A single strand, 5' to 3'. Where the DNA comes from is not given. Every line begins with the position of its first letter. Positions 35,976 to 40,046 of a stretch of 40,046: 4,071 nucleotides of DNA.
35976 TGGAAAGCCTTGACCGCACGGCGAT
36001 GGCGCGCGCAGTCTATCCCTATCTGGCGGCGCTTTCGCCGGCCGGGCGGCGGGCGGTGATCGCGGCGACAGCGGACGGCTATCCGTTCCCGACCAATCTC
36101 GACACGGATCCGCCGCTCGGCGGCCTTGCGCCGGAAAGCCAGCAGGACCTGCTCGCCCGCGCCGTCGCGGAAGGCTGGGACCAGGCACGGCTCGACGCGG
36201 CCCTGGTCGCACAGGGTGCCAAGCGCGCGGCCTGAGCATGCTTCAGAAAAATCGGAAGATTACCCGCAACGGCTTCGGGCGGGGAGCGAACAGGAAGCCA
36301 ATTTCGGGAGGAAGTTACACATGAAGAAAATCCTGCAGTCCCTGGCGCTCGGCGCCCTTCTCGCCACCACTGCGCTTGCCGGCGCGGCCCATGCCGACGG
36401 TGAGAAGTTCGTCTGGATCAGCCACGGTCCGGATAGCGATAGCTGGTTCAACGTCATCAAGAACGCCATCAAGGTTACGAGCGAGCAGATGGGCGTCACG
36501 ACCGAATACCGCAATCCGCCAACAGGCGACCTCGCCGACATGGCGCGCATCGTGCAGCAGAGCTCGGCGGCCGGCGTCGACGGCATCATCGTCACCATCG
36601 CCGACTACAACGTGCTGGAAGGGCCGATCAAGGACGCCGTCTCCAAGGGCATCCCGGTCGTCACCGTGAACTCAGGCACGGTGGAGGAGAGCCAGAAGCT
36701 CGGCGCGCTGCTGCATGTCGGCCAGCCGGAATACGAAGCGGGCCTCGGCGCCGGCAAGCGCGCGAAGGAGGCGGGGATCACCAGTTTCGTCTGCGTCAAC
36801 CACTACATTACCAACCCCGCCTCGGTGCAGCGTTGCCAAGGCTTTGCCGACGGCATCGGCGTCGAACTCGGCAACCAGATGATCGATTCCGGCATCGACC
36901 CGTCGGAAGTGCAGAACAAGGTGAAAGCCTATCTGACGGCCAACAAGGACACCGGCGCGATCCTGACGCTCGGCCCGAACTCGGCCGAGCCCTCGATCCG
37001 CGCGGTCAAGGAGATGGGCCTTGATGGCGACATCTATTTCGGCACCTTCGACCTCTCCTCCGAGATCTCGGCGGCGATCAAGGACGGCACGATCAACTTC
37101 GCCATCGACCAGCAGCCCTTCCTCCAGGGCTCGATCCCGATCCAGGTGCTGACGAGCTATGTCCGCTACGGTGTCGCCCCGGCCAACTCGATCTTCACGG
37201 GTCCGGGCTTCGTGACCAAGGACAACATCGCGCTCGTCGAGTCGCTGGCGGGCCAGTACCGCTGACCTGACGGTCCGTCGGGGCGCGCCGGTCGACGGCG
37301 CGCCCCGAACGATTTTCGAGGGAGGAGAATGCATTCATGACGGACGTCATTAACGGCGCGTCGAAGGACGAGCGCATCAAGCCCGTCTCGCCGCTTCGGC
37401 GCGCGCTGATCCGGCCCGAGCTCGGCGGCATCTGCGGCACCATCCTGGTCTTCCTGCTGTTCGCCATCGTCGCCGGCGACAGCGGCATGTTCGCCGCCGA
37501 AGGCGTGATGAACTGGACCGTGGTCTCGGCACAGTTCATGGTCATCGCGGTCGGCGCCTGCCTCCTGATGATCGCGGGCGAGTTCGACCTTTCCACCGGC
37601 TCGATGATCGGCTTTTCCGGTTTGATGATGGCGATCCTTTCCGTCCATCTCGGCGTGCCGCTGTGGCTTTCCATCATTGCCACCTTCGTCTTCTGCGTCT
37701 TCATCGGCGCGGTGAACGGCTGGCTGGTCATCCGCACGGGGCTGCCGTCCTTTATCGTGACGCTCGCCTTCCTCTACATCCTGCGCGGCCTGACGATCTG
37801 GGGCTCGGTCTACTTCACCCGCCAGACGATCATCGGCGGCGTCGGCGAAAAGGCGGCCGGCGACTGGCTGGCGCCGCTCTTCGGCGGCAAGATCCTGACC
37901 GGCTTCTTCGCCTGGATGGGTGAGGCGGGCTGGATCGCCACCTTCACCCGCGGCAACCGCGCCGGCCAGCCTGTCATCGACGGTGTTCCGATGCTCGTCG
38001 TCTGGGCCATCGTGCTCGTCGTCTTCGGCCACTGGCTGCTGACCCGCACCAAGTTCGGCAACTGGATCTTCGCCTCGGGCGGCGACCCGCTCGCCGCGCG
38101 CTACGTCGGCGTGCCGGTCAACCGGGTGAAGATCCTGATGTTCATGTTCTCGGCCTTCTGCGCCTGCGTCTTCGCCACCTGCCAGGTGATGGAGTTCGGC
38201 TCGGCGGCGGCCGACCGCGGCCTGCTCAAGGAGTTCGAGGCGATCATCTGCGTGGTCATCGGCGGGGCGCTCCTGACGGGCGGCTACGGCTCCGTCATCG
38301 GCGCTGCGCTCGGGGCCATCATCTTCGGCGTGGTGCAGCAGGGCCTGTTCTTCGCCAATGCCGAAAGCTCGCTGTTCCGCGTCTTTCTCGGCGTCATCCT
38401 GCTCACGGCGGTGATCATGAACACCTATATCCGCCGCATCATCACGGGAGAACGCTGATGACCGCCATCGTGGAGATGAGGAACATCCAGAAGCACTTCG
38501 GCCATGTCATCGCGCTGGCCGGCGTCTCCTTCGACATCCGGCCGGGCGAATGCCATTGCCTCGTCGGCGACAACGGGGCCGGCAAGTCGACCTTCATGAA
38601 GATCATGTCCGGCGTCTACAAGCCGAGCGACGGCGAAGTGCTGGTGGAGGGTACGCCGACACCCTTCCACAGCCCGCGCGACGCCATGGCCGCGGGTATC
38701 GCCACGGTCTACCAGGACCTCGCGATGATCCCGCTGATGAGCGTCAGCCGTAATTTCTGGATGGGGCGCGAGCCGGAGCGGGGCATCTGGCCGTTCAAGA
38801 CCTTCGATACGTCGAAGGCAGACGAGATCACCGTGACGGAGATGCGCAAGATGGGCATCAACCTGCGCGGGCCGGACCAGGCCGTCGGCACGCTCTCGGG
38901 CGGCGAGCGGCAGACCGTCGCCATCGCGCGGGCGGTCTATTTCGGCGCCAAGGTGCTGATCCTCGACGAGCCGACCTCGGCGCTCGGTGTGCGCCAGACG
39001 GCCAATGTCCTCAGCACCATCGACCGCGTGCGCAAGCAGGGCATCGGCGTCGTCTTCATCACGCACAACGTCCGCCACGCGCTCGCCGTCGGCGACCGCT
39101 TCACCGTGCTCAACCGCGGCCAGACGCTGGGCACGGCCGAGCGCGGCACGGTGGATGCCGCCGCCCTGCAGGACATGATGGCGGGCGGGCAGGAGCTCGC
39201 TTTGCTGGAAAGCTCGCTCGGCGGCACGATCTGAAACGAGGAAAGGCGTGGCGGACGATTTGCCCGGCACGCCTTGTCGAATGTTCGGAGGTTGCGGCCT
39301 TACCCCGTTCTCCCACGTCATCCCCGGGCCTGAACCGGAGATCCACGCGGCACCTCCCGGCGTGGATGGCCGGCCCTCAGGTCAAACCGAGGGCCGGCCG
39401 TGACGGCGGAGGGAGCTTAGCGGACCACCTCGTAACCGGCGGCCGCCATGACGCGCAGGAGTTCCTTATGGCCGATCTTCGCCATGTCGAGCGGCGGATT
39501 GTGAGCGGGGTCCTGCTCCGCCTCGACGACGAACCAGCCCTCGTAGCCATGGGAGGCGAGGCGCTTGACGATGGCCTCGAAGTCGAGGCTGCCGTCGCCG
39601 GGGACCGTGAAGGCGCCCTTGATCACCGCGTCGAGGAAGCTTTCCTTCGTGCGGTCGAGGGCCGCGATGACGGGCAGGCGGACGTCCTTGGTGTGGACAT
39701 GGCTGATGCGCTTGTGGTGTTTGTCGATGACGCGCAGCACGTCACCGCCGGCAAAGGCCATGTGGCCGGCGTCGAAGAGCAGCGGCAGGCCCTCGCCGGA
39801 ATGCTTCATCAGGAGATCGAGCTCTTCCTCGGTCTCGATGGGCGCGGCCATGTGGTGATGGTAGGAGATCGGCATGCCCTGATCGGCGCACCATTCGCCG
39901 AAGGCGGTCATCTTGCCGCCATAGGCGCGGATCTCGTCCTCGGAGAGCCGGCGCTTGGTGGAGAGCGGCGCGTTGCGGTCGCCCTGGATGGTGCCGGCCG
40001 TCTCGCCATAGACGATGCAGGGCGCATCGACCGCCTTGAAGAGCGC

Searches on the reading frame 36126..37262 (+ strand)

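Call 60: search_protein_families(library=pfam, proteins=[window:36126-37262:+], max_evalue=0.0001)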
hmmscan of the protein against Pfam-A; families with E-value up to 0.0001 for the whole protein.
window:36126-37262:+ (379 aa): 1 family
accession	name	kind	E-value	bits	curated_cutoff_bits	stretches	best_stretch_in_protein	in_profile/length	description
PF13407.12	Peripla_BP_4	-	1.8e-42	146.1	35.1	1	98-346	4-254/258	Periplasmic binding protein domain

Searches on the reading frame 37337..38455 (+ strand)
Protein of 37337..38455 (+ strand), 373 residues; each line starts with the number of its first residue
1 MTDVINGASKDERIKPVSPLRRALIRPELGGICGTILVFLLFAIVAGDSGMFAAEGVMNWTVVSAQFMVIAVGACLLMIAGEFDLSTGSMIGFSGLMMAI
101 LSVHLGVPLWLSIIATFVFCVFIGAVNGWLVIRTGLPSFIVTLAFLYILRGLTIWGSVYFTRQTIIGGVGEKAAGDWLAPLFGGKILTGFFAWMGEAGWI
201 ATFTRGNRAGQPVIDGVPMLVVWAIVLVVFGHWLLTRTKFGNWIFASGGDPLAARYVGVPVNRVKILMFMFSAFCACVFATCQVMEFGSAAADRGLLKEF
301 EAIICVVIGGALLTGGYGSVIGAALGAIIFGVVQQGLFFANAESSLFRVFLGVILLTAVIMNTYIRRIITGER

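Call 60: search_protein_families(library=pfam, proteins=[window:37337-38455:+], max_evalue=0.0001)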
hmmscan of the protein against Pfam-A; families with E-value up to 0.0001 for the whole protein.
window:37337-38455:+ (373 aa): 1 family
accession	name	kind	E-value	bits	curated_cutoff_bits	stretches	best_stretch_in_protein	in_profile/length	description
PF02653.21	BPD_transp_2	-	1e-45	156.4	26.8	1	58-358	3-268/269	Branched-chain amino acid transport system / permease component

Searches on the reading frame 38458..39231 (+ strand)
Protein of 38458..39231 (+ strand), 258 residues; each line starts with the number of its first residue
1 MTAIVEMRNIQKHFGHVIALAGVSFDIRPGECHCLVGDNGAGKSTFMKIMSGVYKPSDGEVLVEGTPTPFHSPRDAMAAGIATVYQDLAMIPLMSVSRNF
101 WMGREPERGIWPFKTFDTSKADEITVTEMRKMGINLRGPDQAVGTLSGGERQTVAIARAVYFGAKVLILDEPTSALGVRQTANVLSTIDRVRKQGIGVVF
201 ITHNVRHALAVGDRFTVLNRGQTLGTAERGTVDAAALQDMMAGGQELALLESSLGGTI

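Call 60: search_protein_families(library=pfam, proteins=[window:38458-39231:+], max_evalue=0.0001)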
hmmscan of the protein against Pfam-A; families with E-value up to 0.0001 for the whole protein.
window:38458-39231:+ (258 aa): 2 families
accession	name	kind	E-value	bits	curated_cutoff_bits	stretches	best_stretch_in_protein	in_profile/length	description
PF00005.33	ABC_tran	-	4.1e-31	108.8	25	1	21-174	2-137/137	ABC transporter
PF13304.12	AAA_21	-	4.5e-08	33.9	27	0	33-51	2-20/304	AAA domain, putative AbiEii toxin, Type IV TA system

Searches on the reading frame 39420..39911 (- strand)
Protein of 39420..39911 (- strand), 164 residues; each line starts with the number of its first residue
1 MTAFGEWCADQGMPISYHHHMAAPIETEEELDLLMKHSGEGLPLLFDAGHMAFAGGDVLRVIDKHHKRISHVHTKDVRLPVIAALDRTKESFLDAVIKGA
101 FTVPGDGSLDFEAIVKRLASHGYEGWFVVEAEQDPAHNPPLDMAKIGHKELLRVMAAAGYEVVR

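Call 60: search_protein_families(library=pfam, proteins=[window:39420-39911:-], max_evalue=0.0001)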
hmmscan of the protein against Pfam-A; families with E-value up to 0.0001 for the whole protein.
window:39420-39911:- (164 aa): 1 family
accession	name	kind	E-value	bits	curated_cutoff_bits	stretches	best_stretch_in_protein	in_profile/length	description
PF01261.30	AP_endonuc_2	-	2.1e-15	57.5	31.1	1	5-141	112-236/249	Xylose isomerase-like TIM barrel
